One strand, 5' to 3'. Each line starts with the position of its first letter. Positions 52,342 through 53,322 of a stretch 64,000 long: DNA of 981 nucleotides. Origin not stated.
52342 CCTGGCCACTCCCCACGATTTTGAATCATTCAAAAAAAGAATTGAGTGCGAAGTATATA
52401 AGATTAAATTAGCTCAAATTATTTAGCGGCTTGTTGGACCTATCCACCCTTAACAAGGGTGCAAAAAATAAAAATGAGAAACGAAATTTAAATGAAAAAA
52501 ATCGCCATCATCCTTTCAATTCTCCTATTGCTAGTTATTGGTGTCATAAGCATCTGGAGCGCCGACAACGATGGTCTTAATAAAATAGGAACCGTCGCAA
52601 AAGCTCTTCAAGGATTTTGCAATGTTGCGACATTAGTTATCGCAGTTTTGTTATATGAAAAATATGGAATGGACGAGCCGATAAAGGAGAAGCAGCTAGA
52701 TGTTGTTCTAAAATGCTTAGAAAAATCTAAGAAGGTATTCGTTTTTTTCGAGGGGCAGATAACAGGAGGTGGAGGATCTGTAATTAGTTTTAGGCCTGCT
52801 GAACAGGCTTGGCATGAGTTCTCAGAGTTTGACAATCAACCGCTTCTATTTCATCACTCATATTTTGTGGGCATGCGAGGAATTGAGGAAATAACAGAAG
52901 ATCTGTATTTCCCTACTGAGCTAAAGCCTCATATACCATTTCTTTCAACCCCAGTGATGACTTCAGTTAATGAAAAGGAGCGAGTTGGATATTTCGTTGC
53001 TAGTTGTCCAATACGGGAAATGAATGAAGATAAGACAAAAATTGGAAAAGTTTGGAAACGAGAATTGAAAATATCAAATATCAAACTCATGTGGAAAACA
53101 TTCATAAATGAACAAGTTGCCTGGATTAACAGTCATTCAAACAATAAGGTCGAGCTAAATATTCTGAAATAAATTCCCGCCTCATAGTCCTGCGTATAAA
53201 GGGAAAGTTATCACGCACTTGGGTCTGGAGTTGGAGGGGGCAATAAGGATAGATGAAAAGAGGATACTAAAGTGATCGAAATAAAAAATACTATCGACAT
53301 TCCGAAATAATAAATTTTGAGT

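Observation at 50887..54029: Very AT-rich four-gene cassette next to the Gabija-like pair: candidate uncharacterised defence / abortive-infection module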

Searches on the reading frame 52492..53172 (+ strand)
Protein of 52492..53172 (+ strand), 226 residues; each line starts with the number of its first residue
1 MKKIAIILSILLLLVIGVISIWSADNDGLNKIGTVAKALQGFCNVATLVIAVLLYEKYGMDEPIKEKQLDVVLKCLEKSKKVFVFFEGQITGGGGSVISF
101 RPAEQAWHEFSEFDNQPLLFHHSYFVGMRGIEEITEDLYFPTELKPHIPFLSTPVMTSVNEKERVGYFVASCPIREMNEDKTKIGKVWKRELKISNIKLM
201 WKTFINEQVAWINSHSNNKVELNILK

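Call 6: search_protein_families(library=pfam, proteins=[window:52492-53172:+], max_evalue=1)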
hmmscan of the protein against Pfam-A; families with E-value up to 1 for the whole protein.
window:52492-53172:+ (226 aa): 1 family
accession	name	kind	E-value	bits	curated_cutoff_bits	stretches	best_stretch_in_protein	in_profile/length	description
PF17073.10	SafA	-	0.22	12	27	1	2-42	17-58/66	Two-component-system connector protein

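Call 7: search_protein_families(library=padloc, proteins=[window:52492-53172:+], max_evalue=0.1)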
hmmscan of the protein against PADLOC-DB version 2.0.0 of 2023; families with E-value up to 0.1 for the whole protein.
window:52492-53172:+ (226 aa): 0 families

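Call 8: search_protein_families(library=ncbifam, proteins=[window:52492-53172:+], max_evalue=0.1)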
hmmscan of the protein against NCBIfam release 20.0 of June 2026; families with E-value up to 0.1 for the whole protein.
window:52492-53172:+ (226 aa): 0 families

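Call 26: find_homologous_proteins(query=window:52492-53172:+, max_evalue=0.01)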
Query window:52492-53172:+ (226 aa): 1 proteins with E <= 0.01 among 445 candidates.
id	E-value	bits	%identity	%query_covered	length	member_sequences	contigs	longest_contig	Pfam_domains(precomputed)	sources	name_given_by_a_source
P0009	5.5e-147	505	100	100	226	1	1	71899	-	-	-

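Call 27: search_protein_families(library=phrogs, proteins=[window:52492-53172:+], max_evalue=0.1)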
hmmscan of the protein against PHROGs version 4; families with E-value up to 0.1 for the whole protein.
window:52492-53172:+ (226 aa): 0 families

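Call 65: search_protein_representatives(protein=window:52492-53172:+)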
Query: 226 residues. Proteins with E-value up to 0.001 (for the whole library): 129; up to 1e-10: 42; up to 1e-30: 1. The best 129 are listed.
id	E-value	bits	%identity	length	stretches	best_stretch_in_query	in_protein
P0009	1.8e-147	504.9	100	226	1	1-226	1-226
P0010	1.6e-22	96.3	31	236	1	5-224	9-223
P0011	5.1e-20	88.1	29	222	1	12-221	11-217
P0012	2.2e-17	79.5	30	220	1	2-224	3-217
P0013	3.6e-16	75.5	28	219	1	5-224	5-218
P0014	6.8e-16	74.6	25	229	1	1-224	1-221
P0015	1.1e-15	73.9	27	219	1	1-224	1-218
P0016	1.6e-15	73.4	28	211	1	35-223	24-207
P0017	2.2e-15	73.0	26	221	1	7-223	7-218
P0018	8.5e-15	71.0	24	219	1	1-223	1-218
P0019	8.6e-15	71.0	28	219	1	1-224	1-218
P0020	9.5e-15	70.9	31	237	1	1-224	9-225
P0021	1.5e-14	70.2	28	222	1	3-223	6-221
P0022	8.1e-14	67.8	26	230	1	8-216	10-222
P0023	1.9e-13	66.6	25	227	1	10-224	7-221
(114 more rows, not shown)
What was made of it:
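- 52492..53172 (+): g3: member of an unannotated family of ~220-aa proteins with two N-terminal TM helices and a ~165-aa C-terminal domain. 128 relatives (cluster representatives) beyond the window's own protein at E<=1e-3, matching over the full length (call 65).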

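Call 69: search_protein_families(library=pfam, alignment_id=A6, max_evalue=0.01)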
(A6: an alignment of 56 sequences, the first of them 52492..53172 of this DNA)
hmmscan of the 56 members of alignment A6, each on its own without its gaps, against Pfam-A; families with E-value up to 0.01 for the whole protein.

A. member 1, window:52492-53172:+ (226 aa): 0 families

B. families by the number of members that match (of 56 scanned): 6 families
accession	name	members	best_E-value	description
PF05941.18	Chordopox_A20R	1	0.0017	Chordopoxvirus A20R protein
PF05493.18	ATP_synt_H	1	0.0031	ATP synthase subunit H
PF03184.25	DDE_1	1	0.0033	DDE superfamily endonuclease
PF09971.14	DUF2206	1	0.0047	Predicted membrane protein (DUF2206)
PF01943.22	Polysacc_synt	1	0.005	Polysaccharide biosynthesis protein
PF02374.21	ArsA_ATPase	1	0.009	Anion-transporting ATPase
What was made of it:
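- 52492..53172 (+): No Pfam family (call 69).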

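Call 73: list_cluster_members(proteins=[P0010, P0011, P0012, P0013, P0014, P0015, P0017, P0019, P0020, P0021])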
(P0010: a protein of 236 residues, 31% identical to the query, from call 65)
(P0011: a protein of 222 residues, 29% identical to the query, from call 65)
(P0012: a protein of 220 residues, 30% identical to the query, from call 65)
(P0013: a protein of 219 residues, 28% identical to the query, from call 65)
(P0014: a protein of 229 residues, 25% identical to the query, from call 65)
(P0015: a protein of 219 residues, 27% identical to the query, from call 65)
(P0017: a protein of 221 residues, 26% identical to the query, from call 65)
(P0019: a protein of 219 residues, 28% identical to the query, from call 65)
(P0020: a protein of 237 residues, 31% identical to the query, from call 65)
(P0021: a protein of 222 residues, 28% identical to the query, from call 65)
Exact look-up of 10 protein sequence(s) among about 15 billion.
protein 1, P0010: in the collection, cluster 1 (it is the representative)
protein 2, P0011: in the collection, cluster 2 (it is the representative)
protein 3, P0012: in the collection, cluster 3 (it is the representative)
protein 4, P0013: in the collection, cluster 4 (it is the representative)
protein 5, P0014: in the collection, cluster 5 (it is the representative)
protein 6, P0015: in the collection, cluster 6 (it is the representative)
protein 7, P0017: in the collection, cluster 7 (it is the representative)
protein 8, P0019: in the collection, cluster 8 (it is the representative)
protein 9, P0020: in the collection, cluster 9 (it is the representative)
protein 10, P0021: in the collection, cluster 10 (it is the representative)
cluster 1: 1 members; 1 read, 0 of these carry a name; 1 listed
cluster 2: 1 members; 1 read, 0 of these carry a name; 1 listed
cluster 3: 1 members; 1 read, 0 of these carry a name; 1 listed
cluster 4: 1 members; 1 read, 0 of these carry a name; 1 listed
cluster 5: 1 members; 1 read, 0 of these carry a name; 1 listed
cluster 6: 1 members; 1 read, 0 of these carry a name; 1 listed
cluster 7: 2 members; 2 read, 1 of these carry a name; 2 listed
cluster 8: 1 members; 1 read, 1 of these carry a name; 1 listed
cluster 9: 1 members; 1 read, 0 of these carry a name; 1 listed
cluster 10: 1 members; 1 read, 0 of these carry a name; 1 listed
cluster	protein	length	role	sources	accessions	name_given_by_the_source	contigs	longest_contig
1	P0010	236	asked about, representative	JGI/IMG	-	-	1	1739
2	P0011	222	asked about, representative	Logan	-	-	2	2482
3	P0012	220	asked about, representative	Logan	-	-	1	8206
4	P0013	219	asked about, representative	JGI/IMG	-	-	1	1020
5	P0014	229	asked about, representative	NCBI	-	-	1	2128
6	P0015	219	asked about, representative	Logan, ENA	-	-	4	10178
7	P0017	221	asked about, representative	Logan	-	-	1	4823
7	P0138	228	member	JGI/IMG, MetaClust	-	\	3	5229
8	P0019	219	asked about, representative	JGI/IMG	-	hypothetical protein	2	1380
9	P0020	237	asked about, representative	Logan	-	-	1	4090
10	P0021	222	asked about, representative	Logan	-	-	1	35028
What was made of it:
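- Tried and rejected: Cluster look-ups for g3 relatives returned no informative names (call 73).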

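Call 74: find_related_loci(query=A7, collection=metagenome_contigs, flank=8000)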
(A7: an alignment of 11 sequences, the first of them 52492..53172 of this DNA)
Query A7 (226 aa) in metagenome_contigs; peptide patterns used: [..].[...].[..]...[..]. (x = any residue, [..] = any of these).
137 stretches matched a pattern; 18 encode a relative of the query (tblastn E <= 1e-3); 18 distinct loci.
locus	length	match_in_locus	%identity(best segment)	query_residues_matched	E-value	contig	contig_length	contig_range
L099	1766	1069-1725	27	1-226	3e-20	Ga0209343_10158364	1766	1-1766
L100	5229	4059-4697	25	6-223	8e-20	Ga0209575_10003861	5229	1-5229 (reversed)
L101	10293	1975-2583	24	27-223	9e-19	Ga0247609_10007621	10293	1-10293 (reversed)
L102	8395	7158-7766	24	27-223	9e-19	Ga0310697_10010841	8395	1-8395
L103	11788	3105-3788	26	1-223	3e-18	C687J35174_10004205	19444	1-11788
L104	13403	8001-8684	26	1-223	3e-18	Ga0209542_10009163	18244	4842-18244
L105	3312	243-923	24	3-223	4e-18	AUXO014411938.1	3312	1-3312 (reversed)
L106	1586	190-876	27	1-223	1e-17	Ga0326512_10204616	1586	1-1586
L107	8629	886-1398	30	3-169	1e-15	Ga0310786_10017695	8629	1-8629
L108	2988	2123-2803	27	3-223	1e-14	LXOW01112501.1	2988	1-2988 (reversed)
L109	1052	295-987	25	1-223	3e-14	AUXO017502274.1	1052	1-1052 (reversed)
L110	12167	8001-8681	26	3-223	8e-14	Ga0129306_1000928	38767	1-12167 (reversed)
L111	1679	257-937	27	3-223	1e-13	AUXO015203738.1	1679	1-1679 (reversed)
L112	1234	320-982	24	1-224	3e-12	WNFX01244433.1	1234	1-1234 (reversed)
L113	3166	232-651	26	26-164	8e-12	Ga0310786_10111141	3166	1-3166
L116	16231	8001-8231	30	8-82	3e-8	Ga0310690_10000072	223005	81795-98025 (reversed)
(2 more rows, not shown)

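Call 75: find_related_loci(query=A7, collection=viral_contigs, flank=8000)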
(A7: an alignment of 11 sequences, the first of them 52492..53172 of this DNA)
Query A7 (226 aa) in viral_contigs; peptide patterns used: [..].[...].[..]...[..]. (x = any residue, [..] = any of these).
8 stretches matched a pattern; 1 encode a relative of the query (tblastn E <= 1e-3); 1 distinct loci.
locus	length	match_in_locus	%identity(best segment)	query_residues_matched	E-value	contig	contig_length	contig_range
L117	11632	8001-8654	28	1-224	7e-23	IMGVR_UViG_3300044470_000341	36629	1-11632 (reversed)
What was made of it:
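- Tried and rejected: A subset worked (calls 74, 75).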

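Call 78: search_protein_families(library=pfam, proteins=[L103:578-3100:+, L103:3806-7219:+, L103:7222-7998:+, L101:307-1884:+, L101:2952-3587:+, L117:5500-7911:+, L110:6486-7787:+, L110:8990-10594:+, L107:156-857:+, L107:3435-5948:+], max_evalue=0.001)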
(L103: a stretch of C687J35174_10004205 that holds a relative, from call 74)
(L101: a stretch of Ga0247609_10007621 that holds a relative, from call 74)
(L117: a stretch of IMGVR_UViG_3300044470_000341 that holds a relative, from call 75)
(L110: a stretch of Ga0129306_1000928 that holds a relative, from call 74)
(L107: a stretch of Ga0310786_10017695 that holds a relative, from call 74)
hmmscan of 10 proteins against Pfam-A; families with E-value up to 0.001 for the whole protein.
L103:578-3100:+ (840 aa): 6 families
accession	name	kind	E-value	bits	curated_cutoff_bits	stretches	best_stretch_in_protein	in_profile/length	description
PF04851.21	ResIII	-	5.7e-42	143.8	22.5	1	191-343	4-163/164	Type III restriction enzyme, res subunit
PF18766.7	SWI2_SNF2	-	4.6e-15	56.3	26.7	1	194-342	1-155/221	SWI2/SNF2 ATPase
PF00270.35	DEAD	-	1.3e-13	51.5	26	1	192-343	1-161/167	DEAD/DEAH box helicase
PF04313.20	HSDR_N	-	2.1e-07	31.4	25.1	1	39-122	110-195/198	Type I restriction enzyme R protein N terminus (HSDR_N)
PF13588.12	HSDR_N_2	-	1.6e-06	28.6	25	1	58-122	34-99/110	Type I restriction enzyme R protein N terminus (HSDR_N)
PF00176.29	SNF2-rel_dom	-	8.5e-05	22.2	24.9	1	194-342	1-163/290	SNF2-related domain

L103:3806-7219:+ (1137 aa): 6 families
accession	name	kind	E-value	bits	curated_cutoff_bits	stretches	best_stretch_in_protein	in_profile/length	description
PF02384.22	N6_Mtase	-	6.4e-56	190.4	20.4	1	132-455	3-310/311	N-6 DNA Methylase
PF01420.25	Methylase_S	-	9.1e-37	127.3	22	2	457-622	3-164/168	Type I restriction modification DNA specificity domain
PF07669.17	Eco57I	-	1.9e-09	38.3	25.3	1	222-340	1-156/171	Eco57I restriction-modification methylase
PF01170.24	UPF0020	-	1.1e-07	32.2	22.3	1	169-336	24-184/197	RMKL-like, methyltransferase domain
PF13847.12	Methyltransf_31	-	2.5e-05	24.4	27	1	172-276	2-84/145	Methyltransferase domain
PF05175.20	MTS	-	0.0009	19.4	23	0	222-280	56-112/170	Methyltransferase small domain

L103:7222-7998:+ (258 aa): 1 family
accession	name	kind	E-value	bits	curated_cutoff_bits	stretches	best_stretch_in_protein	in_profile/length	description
PF06439.18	3keto-disac_hyd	-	7.9e-05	23.2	26.8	1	88-255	30-186/187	3-keto-disaccharide hydrolase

L101:307-1884:+ (525 aa): 2 families
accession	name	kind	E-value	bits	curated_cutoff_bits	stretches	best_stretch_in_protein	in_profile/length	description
PF18870.6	HEPN_RES_NTD1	-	1e-19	71.6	27.4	1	67-208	2-128/131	HEPN/RES N-terminal domain 1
PF08808.17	RES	-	1.4e-10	41.8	23.2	1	247-406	2-138/157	RES domain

L101:2952-3587:+ (211 aa): 2 families
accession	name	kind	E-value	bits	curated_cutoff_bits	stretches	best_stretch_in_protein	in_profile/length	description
PF00132.30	Hexapep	-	7.7e-09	35.3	27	1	124-159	1-36/36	Bacterial transferase hexapeptide (six repeats)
PF14602.12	Hexapep_2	-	5.4e-07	29.7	27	1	125-158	2-33/34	Hexapeptide repeat of succinyl-transferase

L117:5500-7911:+ (803 aa): 0 families

L110:6486-7787:+ (433 aa): 0 families

L110:8990-10594:+ (534 aa): 1 family
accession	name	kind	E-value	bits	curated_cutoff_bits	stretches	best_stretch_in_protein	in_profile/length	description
PF13289.12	SIR2_2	-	1.6e-10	41.7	24.5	1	289-441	3-106/141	SIR2-like domain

L107:156-857:+ (233 aa): 0 families

L107:3435-5948:+ (837 aa): 3 families
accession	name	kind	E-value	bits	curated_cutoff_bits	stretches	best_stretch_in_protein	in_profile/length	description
PF00270.35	DEAD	-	9.5e-13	48.7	26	1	36-165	1-132/167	DEAD/DEAH box helicase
PF04851.21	ResIII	-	9e-12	45.6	22.5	1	34-164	3-139/164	Type III restriction enzyme, res subunit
PF13307.12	Helicase_C_2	-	4.5e-06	27.3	25.3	1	383-472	58-152/170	Helicase C-terminal domain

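Call 98: search_protein_families(library=pfam, proteins=[L117:9040-11583:-, L116:6826-7881:+, L116:8946-10466:+, L100:2141-2977:+, L105:1448-3214:+], max_evalue=0.001)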
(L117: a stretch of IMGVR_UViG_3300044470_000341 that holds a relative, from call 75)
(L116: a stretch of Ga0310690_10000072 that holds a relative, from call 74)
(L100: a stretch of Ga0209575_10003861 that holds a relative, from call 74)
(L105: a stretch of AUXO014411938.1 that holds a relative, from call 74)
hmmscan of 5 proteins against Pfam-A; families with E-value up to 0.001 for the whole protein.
L117:9040-11583:- (847 aa): 3 families
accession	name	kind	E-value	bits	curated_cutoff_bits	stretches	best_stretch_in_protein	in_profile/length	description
PF00873.25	ACR_tran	-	3.8e-253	843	28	1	2-820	213-1020/1021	AcrB/AcrD/AcrF family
PF03176.21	MMPL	-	1.8e-13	50.6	20.5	1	128-286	143-302/333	MMPL family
PF02355.23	SecD_SecF_C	-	0.00021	21.2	20.5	1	127-278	30-182/189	Protein export membrane protein SecD/SecF, C-terminal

L116:6826-7881:+ (351 aa): 0 families

L116:8946-10466:+ (506 aa): 3 families
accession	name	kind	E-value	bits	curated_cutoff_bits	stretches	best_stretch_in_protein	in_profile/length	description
PF04326.19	SLFN_AlbA_2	-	1.4e-12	48.7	25.3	1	17-146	1-117/118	Schlafen, AlbA_2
PF13749.12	HATPase_c_4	-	1e-06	29.1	26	1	345-406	21-83/89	Putative ATP-dependent DNA helicase recG C-terminal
PF13412.12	HTH_24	-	0.00015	21.7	21.9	1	456-485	11-40/48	Winged helix-turn-helix DNA-binding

L100:2141-2977:+ (278 aa): 2 families
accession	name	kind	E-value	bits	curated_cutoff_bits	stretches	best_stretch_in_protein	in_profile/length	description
PF13365.12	Trypsin_2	-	7.7e-10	40.1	27.6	1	28-199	1-135/144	Trypsin-like peptidase domain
PF01732.22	Mycop_pep_DUF31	-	0.00021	21.5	27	0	22-125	27-94/346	Mycoplasma peptidase (DUF31)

L105:1448-3214:+ (588 aa): 6 families
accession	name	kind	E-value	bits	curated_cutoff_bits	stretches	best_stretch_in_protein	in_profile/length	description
PF13175.12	AAA_15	-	5.3e-21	76.1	32.1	2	1-43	1-44/374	AAA ATPase domain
PF13304.12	AAA_21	-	1.5e-14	55.3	27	1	184-338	166-303/304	AAA domain, putative AbiEii toxin, Type IV TA system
PF13476.12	AAA_23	-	8.8e-09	36.7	27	1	4-44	1-41/201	AAA domain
PF02463.25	SMC_N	-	4.1e-08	33.4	40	1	1-42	1-44/220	RecF/RecN/SMC N terminal domain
PF13514.12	AAA_27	-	1.8e-06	28.2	22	1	2-47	3-51/206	AAA domain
PF13555.12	AAA_29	-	2.3e-06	27.7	27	1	3-43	2-43/61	P-loop containing region of AAA domain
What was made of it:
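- g3: the neighbours are HsdR and HsdM/S, HEPN/RES-NTD1+RES, SIR2_2, a DEAD/ResIII helicase, an AAA_15/AAA_21 ATPase and Schlafen-AlbA_2 (calls 78, 98).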
